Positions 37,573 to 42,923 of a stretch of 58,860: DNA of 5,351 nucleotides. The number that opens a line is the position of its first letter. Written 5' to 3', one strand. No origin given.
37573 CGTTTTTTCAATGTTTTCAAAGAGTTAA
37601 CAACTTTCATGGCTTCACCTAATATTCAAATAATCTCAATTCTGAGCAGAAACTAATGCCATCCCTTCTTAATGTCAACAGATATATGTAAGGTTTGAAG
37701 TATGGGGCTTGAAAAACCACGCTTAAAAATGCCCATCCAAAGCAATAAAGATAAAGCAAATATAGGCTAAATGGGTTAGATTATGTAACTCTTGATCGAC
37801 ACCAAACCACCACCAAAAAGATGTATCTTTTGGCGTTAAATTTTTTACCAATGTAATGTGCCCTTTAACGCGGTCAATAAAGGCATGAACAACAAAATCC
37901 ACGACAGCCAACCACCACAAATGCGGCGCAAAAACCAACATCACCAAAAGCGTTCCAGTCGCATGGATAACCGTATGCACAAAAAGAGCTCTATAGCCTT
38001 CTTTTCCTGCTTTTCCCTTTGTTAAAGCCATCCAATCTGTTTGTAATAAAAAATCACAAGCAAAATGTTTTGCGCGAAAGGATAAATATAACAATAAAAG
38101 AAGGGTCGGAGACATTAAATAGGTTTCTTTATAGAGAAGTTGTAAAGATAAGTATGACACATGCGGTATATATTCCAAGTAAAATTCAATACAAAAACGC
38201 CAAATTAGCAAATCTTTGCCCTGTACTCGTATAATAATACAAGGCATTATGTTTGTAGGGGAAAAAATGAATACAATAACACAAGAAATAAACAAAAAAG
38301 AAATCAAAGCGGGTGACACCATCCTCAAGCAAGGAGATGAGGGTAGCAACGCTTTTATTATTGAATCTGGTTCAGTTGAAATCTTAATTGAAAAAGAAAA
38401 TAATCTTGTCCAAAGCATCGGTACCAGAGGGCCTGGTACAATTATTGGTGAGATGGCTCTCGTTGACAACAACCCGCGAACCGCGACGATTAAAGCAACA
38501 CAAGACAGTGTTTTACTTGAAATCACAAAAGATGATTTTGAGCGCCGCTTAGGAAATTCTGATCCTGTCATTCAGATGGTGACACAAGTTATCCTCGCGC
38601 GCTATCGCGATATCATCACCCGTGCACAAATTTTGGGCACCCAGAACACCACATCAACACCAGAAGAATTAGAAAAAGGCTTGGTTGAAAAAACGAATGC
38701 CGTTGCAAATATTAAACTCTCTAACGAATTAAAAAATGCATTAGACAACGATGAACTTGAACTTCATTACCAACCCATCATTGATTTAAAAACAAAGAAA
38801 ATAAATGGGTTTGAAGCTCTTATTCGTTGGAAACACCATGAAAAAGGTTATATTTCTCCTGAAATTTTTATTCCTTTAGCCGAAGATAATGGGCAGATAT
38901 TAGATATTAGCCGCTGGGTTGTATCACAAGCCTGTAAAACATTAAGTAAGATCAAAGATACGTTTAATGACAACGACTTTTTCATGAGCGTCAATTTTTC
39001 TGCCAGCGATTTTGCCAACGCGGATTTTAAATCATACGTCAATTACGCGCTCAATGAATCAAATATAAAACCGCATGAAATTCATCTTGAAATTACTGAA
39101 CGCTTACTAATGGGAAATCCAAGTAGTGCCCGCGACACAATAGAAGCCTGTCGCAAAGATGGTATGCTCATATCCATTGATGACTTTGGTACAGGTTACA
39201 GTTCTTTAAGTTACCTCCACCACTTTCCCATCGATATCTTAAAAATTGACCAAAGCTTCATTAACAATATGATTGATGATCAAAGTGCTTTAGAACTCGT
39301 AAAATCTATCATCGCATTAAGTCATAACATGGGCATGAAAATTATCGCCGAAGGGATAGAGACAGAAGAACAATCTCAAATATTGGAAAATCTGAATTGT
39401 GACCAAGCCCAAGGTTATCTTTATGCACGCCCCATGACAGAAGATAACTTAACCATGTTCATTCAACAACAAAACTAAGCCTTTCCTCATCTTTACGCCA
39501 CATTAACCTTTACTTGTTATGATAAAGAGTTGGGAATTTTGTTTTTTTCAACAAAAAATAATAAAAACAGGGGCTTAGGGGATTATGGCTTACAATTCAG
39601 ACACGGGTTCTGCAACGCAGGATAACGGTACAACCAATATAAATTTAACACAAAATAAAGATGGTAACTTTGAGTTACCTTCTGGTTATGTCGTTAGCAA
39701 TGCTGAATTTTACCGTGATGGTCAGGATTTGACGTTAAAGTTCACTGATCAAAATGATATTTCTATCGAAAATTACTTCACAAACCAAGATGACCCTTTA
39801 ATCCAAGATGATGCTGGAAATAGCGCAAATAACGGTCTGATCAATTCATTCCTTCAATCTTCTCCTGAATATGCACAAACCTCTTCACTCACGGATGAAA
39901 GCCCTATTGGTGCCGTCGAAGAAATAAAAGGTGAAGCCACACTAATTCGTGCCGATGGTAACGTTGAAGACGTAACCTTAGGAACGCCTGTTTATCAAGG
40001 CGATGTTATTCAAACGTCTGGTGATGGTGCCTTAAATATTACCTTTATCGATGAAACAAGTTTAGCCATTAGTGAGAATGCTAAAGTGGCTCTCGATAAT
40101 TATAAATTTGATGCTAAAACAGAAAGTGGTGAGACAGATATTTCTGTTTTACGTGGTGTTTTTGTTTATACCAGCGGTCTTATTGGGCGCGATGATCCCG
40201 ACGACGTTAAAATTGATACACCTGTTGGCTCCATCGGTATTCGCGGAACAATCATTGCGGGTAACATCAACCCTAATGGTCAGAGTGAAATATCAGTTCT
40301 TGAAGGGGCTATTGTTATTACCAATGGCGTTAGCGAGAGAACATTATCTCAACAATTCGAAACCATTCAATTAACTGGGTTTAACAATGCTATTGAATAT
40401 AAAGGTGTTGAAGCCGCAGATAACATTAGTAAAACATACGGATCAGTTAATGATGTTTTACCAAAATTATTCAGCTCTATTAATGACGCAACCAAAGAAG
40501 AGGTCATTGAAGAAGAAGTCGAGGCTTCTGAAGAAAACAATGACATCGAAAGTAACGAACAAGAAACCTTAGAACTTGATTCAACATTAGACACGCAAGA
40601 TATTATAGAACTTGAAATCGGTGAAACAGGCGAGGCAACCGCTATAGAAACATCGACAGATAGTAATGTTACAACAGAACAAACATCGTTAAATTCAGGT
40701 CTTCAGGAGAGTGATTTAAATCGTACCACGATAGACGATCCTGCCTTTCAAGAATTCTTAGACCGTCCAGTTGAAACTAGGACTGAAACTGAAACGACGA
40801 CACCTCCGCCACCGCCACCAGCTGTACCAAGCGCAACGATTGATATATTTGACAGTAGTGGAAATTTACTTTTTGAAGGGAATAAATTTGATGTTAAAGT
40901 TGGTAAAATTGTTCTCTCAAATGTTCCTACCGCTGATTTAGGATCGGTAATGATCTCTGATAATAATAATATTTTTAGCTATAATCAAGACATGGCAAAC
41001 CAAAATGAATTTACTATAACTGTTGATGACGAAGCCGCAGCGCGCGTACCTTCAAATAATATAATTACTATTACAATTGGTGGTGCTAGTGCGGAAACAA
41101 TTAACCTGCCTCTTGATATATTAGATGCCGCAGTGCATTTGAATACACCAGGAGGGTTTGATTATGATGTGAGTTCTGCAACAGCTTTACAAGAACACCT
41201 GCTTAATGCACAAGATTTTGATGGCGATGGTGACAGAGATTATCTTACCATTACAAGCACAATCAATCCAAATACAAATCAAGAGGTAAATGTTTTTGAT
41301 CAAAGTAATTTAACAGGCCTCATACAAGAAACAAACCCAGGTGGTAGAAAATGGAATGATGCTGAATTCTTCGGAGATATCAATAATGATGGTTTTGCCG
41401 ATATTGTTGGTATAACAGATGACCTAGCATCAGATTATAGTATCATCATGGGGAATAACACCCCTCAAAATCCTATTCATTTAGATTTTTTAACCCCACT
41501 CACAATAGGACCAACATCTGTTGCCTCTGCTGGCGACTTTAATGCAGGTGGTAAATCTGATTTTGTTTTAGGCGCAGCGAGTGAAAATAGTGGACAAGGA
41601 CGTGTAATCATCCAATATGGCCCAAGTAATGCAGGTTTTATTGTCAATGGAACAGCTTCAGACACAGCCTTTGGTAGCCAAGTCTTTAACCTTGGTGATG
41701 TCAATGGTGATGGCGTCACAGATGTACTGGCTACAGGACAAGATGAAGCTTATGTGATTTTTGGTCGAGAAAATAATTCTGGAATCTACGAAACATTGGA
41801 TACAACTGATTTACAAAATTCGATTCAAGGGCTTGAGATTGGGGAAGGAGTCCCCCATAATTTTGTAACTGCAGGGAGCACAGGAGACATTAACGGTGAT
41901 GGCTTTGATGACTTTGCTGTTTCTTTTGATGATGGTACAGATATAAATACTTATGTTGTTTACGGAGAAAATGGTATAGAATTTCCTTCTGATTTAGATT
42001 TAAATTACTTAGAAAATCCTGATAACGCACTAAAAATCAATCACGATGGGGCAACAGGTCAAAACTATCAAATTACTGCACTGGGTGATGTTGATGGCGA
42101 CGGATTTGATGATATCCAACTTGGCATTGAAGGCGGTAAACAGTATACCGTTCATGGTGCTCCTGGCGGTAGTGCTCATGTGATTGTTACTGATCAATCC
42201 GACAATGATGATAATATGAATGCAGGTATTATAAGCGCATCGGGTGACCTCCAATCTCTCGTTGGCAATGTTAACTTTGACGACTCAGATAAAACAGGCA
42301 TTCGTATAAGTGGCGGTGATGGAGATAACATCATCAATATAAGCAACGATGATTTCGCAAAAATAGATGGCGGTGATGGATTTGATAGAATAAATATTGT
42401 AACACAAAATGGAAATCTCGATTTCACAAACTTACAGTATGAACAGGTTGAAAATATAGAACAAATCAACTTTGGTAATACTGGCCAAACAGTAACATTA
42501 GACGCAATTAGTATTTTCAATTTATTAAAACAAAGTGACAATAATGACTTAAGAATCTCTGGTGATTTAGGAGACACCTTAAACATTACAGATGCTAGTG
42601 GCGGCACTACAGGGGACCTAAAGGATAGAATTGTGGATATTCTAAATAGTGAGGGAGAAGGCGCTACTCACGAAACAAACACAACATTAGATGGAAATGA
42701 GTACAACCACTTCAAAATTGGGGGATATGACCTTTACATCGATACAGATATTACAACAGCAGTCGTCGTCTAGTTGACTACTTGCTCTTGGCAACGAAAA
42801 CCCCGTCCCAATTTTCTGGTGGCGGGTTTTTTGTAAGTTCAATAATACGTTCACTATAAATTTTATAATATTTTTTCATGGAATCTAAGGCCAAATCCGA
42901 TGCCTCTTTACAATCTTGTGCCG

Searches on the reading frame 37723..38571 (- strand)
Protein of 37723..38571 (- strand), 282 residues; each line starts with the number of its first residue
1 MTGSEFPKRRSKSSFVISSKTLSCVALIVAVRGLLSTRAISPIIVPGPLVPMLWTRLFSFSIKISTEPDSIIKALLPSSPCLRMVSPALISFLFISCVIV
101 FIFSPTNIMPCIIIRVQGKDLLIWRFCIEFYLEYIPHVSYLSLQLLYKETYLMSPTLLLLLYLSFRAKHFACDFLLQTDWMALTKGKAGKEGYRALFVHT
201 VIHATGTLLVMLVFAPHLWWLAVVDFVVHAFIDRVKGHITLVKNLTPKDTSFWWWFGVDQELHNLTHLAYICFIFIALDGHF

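Call 3: search_protein_families(library=pfam, proteins=[window:37723-38571:-])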
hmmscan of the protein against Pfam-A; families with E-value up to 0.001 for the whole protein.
window:37723-38571:- (282 aa): 1 family
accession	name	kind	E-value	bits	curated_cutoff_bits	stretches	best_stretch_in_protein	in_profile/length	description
PF11750.13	DUF3307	-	6.6e-10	39.5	23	1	168-269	8-104/127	Protein of unknown function (DUF3307)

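Call 4: search_protein_families(library=ncbifam, proteins=[window:37723-38571:-])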
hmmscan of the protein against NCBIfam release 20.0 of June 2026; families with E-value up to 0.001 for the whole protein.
window:37723-38571:- (282 aa): 0 families

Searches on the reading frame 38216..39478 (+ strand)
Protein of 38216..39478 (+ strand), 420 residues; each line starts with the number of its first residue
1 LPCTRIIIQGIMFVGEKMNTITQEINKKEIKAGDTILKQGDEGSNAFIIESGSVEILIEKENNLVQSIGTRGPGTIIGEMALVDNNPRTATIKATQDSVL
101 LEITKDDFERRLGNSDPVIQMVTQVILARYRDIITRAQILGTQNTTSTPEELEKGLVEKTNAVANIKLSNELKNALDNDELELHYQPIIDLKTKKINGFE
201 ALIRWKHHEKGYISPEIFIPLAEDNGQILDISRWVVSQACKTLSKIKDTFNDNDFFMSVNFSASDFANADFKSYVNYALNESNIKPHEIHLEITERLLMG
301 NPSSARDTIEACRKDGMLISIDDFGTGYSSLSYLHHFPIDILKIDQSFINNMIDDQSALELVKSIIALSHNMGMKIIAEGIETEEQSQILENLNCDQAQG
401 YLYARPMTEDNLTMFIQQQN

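Call 3: search_protein_families(library=pfam, proteins=[window:38216-39478:+])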
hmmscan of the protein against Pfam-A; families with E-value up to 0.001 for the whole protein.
window:38216-39478:+ (420 aa): 2 families
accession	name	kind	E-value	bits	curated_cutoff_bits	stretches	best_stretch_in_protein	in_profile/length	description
PF00563.25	EAL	-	2.1e-74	250.3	31.3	1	170-406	2-236/236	EAL domain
PF00027.35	cNMP_binding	-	9.8e-22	77.2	27.5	1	28-111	2-85/89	Cyclic nucleotide-binding domain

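Call 4: search_protein_families(library=ncbifam, proteins=[window:38216-39478:+])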
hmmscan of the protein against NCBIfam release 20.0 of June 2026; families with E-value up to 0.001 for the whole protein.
window:38216-39478:+ (420 aa): 20 families
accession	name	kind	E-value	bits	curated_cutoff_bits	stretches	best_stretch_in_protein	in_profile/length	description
NF045675.1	PhdiestaseDibA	equivalog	4.4e-80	269.8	980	1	161-412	371-621/623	phosphodiesterase DibA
NF052458.1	PhdiestGepA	equivalog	3.7e-73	247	1200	1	166-410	590-835/840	phosphodiesterase GepA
NF053781.1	cdiGMPphdstlr2612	equivalog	3.8e-70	236.8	1600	1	162-418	1010-1267/1268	Tlr1612 family c-di-GMP phosphodiesterase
NF008467.0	PRK11359.1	equivalog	2.5e-66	224.2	857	1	165-418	542-794/800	oxygen-sensing cyclic-di-GMP phosphodiesterase DosP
NF007474.0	PRK10060.1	equivalog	7.6e-63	212.8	782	1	167-418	408-656/663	cyclic di-GMP phosphodiesterase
NF008807.1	PRK11829.1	equivalog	4e-57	193.7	733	1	153-411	403-657/670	biofilm formation regulator HmsP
NF007839.0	PRK10551.1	equivalog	3.6e-52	177.6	461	1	168-419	264-513/518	cyclic di-GMP phosphodiesterase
NF052596.1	RR_EAL_PvrR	equivalog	2.2e-41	141.8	580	1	158-418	133-391/398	response regulator cyclic di-GMP phosphodiesterase PvrR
NF007298.0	PRK09776.1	equivalog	5.2e-30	104.1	1135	1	163-410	856-1100/1111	diguanylate cyclase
NF052265.1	EAL_dom_RimA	equivalog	1.4e-26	93.3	430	1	181-409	17-236/248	S6 modification regulatory phosphodiesterase RimA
NF045673.1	c-di-GMPRcptLapD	equivalog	6.5e-20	71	1020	1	146-407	392-645/647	cyclic di-GMP receptor LapD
NF008281.1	PRK11059.1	equivalog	6.6e-20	70.9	663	1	172-407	401-630/633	RNase E specificity factor CsrD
NF051476.1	CDiGphdiTpdA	equivalog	5.1e-18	65.2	1000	1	256-404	423-568/570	cyclic di-GMP phosphodiesterase TpdA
NF008617.0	PRK11596.1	equivalog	1.1e-14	54.3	190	1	183-415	32-251/255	cyclic-guanylate-specific phosphodiesterase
TIGR03896.1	cyc_nuc_ocin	subfamily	1.3e-11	44.4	161.05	1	26-134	9-121/317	bacteriocin-type transport-associated protein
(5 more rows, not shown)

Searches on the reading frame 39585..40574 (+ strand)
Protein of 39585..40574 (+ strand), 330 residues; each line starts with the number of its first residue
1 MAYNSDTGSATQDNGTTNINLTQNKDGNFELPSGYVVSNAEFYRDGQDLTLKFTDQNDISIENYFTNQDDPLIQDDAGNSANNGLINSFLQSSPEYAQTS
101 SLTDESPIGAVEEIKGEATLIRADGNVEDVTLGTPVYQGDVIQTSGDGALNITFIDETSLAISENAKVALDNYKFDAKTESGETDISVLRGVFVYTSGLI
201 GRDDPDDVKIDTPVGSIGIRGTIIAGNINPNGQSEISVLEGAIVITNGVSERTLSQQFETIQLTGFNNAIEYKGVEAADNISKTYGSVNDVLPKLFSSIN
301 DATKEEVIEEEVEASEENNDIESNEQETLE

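Call 50: search_solved_structures(query=window:39585-40574:+, max_evalue=10, show_alignments=3)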
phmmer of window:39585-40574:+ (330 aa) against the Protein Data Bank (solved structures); distinct sequences matched with E-value up to 10: 18.
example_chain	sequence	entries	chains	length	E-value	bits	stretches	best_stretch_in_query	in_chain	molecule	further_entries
5ix9_A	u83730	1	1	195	0.00067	22.5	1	106-177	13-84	Antifreeze protein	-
3d0z_A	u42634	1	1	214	1.6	11.4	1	230-266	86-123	Glutathione S-transferase class-mu 26 kDa isozyme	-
3crt_A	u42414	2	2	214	1.7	11.3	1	230-266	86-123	Glutathione S-transferase class-mu 26 kDa isozyme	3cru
1gta_A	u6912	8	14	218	1.7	11.3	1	230-266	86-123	GLUTATHIONE S-TRANSFERASE | Glutathione S-Transferase 26kDa | Glutathione S-Transferase 26 kDa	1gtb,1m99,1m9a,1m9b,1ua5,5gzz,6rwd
1u87_A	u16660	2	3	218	1.7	11.3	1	230-266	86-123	Glutathione S-Transferase 26 kDa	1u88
3qmz_T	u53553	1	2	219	1.7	11.3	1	230-266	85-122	Glutathione-S-transferase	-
1y6e_A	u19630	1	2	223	1.8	11.3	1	230-266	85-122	glutathione S-transferase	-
6ji6_A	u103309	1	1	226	1.8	11.2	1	230-266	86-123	Glutathione S-transferase class-mu 26 kDa isozyme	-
1gne_A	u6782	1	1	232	1.9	11.2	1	230-266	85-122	GLUTATHIONE S-TRANSFERASE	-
4ecb_A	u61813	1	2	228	1.9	11.2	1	230-266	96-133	chimeric protein between GSHKT10 and domain 5 of kininogen-1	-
8gyd_A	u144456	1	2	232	1.9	11.2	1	230-266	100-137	Glutathione S-transferase class-mu 26 kDa isozyme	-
4ecc_A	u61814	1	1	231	1.9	11.1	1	230-266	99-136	chimeric protein between GSHKT10 and domain 5 of kininogen-1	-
1dug_A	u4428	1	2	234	2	11.1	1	230-266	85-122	chimera of GLUTATHIONE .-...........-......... LINKEr-C-TERMINAL FIBRINOGEN GAMMA CHAIN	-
6n8u_A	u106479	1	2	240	2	11.1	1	230-266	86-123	Glutathione S-transferase class-mu 26 kDa isozyme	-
1bg5_A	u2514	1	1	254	2.2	11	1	230-266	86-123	FUSION PROTEIN OF ALPHA-NA,K-ATPASE WITH GLUTATHIONE S-TRANSFERASE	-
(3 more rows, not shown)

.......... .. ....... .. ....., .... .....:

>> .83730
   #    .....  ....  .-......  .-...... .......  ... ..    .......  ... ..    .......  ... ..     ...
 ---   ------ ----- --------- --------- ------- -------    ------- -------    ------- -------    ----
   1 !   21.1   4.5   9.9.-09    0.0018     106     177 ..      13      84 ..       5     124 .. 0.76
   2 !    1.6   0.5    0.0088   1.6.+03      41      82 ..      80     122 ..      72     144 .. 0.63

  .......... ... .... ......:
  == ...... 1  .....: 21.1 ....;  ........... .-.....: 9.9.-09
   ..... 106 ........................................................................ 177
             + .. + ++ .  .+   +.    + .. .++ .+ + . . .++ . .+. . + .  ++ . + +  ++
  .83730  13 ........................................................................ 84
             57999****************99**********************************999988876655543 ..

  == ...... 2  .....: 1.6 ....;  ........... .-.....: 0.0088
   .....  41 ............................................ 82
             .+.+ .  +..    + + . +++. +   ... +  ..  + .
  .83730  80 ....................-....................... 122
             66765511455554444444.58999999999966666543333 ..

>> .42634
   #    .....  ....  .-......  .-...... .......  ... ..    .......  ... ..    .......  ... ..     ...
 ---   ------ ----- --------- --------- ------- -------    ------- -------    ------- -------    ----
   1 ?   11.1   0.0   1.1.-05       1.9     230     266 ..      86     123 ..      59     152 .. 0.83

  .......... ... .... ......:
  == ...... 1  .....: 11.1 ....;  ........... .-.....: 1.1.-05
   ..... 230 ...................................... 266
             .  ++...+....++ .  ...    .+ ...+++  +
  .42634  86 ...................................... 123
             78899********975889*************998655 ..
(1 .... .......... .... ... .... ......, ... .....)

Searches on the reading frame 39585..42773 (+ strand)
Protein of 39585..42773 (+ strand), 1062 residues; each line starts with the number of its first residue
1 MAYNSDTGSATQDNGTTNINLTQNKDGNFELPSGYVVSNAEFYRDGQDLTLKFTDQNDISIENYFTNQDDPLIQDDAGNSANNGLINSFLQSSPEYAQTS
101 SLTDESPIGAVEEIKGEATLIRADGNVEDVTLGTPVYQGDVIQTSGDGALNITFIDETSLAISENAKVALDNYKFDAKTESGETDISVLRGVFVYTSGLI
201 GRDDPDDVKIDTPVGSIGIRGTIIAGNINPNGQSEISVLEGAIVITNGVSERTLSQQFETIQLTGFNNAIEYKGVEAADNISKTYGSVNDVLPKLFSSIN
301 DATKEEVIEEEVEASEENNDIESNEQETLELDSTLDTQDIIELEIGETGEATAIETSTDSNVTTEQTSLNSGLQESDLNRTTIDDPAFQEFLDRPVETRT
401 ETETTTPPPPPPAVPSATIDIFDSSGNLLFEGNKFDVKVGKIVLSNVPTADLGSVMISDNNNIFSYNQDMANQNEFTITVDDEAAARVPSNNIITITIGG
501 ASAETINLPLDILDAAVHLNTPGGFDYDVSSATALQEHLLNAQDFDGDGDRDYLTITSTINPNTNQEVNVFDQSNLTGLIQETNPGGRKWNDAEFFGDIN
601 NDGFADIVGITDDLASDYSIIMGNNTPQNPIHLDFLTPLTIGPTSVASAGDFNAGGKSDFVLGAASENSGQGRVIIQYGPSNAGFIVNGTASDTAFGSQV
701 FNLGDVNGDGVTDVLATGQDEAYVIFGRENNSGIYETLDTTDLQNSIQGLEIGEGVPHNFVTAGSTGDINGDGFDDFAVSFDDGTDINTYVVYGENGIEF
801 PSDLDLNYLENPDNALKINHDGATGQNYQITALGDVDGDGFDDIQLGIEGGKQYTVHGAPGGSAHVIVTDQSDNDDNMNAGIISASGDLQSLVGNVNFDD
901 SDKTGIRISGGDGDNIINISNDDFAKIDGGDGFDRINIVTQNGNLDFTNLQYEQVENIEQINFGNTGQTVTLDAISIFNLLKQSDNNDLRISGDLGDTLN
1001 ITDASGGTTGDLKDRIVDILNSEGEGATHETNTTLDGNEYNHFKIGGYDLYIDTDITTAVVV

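Call 3: search_protein_families(library=pfam, proteins=[window:39585-42773:+])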
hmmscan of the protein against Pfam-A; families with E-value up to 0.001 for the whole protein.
window:39585-42773:+ (1062 aa): 3 families
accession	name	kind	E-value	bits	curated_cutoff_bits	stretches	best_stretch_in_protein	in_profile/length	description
PF01839.29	FG-GAP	-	6.1e-16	58.4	22.1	0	760-784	1-25/37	FG-GAP repeat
PF04773.18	FecR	-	3e-11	44.1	24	1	140-243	1-96/97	FecR protein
PF13517.12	FG-GAP_3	-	3.2e-07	31.3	26.9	1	544-608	1-60/61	FG-GAP-like repeat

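Call 4: search_protein_families(library=ncbifam, proteins=[window:39585-42773:+])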
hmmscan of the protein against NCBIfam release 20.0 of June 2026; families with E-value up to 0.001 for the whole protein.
window:39585-42773:+ (1062 aa): 3 families
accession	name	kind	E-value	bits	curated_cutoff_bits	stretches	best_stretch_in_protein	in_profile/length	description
NF033165.1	lipo_LipL45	exception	2.3e-09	36.8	350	1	111-251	42-179/391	lipoprotein LipL45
NF033682.1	retention_LapA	subfamily_domain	5.1e-08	33.2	50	1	109-173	4-68/145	retention module-containing protein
NF047849.1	Lsa33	exception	5.5e-07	29.1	420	1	112-247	33-166/310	surface adhesin Lsa33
